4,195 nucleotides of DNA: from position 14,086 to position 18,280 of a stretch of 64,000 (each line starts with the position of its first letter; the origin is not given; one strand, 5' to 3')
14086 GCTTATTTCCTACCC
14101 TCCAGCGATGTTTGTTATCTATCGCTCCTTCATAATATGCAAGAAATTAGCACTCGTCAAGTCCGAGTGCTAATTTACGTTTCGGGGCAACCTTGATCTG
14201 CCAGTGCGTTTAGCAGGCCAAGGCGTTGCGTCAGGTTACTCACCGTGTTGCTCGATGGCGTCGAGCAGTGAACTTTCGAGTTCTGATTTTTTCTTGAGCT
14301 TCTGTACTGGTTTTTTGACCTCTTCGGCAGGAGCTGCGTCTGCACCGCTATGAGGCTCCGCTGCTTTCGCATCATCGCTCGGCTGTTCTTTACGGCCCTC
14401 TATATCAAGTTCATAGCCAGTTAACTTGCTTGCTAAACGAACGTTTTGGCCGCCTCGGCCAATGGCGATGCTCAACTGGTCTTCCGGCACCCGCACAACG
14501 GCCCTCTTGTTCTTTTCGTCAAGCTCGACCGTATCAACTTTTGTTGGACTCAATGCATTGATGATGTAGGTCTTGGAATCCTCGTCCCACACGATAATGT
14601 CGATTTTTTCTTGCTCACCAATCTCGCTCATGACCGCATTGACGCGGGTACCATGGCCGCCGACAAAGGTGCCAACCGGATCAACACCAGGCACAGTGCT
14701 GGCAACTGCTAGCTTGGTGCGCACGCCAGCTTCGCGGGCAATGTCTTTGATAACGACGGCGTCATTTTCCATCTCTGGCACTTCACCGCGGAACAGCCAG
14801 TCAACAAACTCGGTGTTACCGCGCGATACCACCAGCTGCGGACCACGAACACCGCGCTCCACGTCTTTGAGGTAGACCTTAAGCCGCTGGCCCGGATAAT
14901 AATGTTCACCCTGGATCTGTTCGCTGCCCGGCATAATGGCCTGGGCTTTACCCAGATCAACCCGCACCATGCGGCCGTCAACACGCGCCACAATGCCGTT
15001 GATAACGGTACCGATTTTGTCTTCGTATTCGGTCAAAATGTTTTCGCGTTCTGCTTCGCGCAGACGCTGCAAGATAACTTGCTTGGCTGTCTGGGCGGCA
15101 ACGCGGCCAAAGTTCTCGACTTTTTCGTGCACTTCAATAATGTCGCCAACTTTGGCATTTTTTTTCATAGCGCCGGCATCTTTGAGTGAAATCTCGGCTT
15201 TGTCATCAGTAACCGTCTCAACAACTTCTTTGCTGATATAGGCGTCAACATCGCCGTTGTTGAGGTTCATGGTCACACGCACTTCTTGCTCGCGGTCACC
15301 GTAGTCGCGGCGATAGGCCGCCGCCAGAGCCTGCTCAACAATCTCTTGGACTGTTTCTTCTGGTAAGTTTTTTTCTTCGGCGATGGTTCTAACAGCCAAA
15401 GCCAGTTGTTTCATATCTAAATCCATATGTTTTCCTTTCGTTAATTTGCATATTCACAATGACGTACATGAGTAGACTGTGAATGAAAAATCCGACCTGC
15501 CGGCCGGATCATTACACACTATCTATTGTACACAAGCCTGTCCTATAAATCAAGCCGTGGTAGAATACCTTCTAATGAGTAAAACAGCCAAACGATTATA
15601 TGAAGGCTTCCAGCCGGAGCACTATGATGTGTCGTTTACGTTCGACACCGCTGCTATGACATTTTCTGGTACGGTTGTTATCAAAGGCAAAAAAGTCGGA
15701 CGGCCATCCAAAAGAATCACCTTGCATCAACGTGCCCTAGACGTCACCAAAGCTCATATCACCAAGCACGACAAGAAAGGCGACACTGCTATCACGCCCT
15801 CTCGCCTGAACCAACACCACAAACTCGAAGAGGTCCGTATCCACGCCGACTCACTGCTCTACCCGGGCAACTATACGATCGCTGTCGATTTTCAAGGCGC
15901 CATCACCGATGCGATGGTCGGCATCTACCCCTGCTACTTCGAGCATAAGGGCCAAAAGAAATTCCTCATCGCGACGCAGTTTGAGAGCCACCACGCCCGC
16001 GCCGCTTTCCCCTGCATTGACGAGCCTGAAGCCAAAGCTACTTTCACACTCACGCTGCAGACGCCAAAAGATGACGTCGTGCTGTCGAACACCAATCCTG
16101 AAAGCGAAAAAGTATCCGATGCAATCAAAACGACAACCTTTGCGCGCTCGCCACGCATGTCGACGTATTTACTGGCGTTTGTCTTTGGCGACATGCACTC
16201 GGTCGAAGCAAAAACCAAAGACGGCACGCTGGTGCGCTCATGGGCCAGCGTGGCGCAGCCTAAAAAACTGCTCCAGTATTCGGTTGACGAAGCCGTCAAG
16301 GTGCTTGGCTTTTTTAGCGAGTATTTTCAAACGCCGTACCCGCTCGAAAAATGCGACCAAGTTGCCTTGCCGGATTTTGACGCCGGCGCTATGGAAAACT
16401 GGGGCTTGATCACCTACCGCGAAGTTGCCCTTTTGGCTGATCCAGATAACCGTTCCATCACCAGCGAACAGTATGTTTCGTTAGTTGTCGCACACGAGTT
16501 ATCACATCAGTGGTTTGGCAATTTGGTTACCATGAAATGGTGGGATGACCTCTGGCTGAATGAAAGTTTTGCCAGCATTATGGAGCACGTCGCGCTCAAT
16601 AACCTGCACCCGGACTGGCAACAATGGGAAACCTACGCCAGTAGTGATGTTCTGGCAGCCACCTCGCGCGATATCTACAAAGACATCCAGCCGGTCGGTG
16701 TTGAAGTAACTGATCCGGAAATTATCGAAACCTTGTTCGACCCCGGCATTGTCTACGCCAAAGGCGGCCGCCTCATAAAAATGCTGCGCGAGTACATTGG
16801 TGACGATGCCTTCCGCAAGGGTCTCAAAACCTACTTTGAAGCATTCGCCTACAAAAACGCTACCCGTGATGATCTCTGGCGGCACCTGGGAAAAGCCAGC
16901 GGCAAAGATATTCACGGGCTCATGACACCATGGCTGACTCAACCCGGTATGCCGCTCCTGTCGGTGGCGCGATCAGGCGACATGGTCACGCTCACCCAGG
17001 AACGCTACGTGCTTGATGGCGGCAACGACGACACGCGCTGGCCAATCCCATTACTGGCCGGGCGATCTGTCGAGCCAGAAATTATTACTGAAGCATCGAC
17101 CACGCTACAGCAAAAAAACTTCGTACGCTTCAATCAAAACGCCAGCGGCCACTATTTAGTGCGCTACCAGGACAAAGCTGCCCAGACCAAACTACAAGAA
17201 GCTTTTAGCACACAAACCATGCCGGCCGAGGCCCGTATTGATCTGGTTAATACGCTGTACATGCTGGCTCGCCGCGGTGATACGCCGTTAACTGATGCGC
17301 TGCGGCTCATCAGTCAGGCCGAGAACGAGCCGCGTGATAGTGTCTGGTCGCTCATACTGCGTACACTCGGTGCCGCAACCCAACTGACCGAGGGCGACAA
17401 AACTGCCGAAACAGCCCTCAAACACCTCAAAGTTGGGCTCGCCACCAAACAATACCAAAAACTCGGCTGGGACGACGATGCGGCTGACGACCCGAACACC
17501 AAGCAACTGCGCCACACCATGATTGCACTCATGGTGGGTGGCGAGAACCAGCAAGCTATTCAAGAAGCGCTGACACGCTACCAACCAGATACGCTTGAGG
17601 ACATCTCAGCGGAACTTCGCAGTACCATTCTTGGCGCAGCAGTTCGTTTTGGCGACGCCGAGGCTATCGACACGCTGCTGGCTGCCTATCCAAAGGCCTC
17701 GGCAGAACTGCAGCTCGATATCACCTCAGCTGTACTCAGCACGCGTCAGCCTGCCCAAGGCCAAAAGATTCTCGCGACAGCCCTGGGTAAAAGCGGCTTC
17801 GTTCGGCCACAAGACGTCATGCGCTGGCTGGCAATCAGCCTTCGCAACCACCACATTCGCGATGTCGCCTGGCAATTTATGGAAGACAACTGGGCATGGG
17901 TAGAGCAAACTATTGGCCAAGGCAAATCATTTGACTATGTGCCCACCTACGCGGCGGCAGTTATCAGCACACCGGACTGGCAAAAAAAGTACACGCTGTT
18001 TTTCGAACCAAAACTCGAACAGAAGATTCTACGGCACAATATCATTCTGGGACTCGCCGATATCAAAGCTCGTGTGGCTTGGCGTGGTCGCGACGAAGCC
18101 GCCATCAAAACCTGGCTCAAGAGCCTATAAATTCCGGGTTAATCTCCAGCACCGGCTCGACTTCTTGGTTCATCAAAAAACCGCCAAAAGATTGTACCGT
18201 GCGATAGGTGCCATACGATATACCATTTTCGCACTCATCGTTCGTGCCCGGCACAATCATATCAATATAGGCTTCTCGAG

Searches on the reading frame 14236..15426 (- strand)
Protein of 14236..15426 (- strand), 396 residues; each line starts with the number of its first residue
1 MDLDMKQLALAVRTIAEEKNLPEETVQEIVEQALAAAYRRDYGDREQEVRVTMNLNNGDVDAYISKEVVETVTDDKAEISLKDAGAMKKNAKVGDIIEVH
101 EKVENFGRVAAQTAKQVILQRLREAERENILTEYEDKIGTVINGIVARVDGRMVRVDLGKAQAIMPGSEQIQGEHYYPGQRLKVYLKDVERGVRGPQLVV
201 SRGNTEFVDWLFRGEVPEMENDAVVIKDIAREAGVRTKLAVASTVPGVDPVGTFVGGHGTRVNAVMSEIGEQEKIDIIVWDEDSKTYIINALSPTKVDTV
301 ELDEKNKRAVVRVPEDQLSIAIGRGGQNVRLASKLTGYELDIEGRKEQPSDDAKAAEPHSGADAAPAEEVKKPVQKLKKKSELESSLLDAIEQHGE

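Call 4: search_protein_families(library=ncbifam, proteins=[window:14236-15426:-])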
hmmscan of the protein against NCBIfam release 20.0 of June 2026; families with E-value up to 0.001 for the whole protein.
window:14236-15426:- (396 aa): 6 families
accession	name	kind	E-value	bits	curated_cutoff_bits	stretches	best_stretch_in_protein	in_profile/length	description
TIGR01953.1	NusA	equivalog_domain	5.7e-111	370.8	253.4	1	9-345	3-338/340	transcription termination factor NusA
NF006645.0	PRK09202.4-5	equivalog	1.2e-58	199.1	532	1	7-350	18-375/540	transcription termination/antitermination protein NusA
NF006642.0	PRK09202.4-1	equivalog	1.6e-33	116.1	687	1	69-342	92-372/614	transcription termination/antitermination protein NusA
TIGR01952.1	nusA_arch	equivalog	8.8e-13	48.8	74.35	1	251-343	44-136/141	NusA-like transcription termination signal-binding factor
NF006261.0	PRK08406.1-5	equivalog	7.5e-06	25.7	231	0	251-311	43-101/173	transcription elongation factor NusA-like protein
NF010335.0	PRK13764.1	equivalog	4e-05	22.4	340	1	282-378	465-558/613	ATPase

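Call 5: search_protein_families(library=pfam, proteins=[window:14236-15426:-])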
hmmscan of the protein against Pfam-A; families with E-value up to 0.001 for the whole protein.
window:14236-15426:- (396 aa): 6 families
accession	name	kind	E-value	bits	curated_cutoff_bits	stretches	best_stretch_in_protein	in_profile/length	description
PF08529.16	NusA_N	-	3.5e-37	127.7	23.8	1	8-128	2-119/119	NusA N-terminal domain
PF13184.12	KH_5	-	6.9e-21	74.6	27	1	233-301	1-68/69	NusA-like KH domain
PF00575.29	S1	-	6.2e-07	30.2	22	1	136-198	2-71/74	S1 RNA binding domain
PF23095.1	KH_NusA_C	-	4.4e-06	27.1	34.2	1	309-342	1-34/59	Transcription termination/antitermination protein NusA, KH domain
PF07650.23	KH_2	-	0.00066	19.9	22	0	296-346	14-65/78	KH domain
PF10009.15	DUF2252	-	0.00067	19.3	22.3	0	2-136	79-207/392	Uncharacterized protein conserved in bacteria (DUF2252)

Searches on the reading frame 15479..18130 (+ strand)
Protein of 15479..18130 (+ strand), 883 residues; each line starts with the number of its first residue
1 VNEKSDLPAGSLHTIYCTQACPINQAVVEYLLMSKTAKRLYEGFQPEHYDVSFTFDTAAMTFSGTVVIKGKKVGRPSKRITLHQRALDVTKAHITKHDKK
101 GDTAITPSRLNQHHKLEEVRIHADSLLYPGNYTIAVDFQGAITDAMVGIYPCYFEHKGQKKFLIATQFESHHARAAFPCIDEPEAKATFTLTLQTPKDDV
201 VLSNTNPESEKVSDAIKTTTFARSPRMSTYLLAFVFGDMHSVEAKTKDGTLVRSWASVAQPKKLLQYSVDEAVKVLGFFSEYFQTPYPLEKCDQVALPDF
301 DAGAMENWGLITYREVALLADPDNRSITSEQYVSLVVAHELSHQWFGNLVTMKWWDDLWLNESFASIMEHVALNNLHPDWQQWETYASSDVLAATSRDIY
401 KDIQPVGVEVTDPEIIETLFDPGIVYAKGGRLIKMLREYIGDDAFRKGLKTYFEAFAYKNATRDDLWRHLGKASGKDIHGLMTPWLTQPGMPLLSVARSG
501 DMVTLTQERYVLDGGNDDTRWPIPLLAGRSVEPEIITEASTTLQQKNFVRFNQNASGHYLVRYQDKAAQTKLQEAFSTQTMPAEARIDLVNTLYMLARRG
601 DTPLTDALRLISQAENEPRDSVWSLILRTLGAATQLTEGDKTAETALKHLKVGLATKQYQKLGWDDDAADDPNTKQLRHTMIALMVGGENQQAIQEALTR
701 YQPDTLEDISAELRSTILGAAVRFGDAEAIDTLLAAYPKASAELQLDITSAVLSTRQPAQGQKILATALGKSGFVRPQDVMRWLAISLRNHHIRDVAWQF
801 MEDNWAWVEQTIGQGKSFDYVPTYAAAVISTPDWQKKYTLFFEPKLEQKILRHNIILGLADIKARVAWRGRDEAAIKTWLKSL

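Call 4: search_protein_families(library=ncbifam, proteins=[window:15479-18130:+])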
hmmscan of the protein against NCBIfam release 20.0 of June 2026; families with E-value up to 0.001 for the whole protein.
window:15479-18130:+ (883 aa): 3 families
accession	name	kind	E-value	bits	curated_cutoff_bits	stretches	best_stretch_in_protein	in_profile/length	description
TIGR02412.1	pepN_strep_liv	equivalog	1e-84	285.4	591.2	1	45-737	15-698/832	aminopeptidase N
TIGR02414.1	pepN_proteo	equivalog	4.4e-37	127.7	718.2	1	163-502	109-450/868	aminopeptidase N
TIGR02411.1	leuko_A4_hydro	equivalog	5.4e-33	114.6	761.7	1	40-466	7-413/600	leukotriene-A(4) hydrolase/aminopeptidase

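Call 5: search_protein_families(library=pfam, proteins=[window:15479-18130:+])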
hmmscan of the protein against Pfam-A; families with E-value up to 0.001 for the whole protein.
window:15479-18130:+ (883 aa): 3 families
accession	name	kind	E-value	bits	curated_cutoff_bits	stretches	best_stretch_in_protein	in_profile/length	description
PF01433.26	Peptidase_M1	-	6.8e-81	271.5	27.7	1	267-485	1-218/218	Peptidase family M1 domain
PF11838.14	ERAP1_C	-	1.2e-50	173.2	38.2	1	548-863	1-317/318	ERAP1-like C-terminal domain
PF17900.6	Peptidase_M1_N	-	1.8e-48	165.5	25.8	1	45-231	1-186/186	Peptidase M1 N-terminal domain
